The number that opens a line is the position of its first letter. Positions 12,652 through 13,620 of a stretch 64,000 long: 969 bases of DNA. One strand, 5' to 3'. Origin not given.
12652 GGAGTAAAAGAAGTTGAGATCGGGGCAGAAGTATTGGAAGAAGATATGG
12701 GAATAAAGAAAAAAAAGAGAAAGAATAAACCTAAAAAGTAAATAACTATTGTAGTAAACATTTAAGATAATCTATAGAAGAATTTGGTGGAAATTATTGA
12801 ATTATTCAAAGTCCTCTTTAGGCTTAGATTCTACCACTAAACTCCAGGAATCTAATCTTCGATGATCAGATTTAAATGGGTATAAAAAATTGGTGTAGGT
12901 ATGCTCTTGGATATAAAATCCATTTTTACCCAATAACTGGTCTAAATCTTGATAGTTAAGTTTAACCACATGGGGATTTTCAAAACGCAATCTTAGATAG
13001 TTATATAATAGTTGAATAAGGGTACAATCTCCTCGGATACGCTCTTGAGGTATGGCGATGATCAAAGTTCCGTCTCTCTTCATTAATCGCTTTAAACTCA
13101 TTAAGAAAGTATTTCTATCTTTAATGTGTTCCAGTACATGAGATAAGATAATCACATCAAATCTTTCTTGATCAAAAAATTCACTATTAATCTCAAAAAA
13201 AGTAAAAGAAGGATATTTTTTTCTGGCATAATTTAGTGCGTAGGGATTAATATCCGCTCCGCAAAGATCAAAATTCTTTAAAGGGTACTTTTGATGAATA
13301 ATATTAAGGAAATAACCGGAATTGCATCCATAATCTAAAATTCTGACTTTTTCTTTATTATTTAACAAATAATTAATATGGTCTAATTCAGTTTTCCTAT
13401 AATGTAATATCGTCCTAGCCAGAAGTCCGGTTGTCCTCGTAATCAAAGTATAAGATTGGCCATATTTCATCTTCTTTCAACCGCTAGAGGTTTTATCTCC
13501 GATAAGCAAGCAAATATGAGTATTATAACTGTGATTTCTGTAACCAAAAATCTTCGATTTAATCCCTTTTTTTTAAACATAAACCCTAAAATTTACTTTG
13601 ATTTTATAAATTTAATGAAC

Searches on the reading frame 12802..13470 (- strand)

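Call 45: search_protein_families(library=pfam, proteins=[window:12802-13470:-], max_evalue=0.001)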
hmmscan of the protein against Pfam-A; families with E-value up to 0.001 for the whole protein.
window:12802-13470:- (222 aa): 6 families
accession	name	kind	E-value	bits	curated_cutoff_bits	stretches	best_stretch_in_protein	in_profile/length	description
PF13489.12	Methyltransf_23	-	3.4e-21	76.1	27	1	30-189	11-163/164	Methyltransferase domain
PF08241.18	Methyltransf_11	-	4.1e-14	53.4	21.2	1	45-138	1-95/95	Methyltransferase domain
PF08242.18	Methyltransf_12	-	1.2e-13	52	30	1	45-136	1-98/98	Methyltransferase domain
PF13847.12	Methyltransf_31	-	1.7e-13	50.9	27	1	39-152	2-129/145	Methyltransferase domain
PF13649.12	Methyltransf_25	-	3.7e-11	44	27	1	44-134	1-97/97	Methyltransferase domain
PF01209.24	Ubie_methyltran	-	0.00014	21.7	20.1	1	31-138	38-151/233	ubiE/COQ5 methyltransferase family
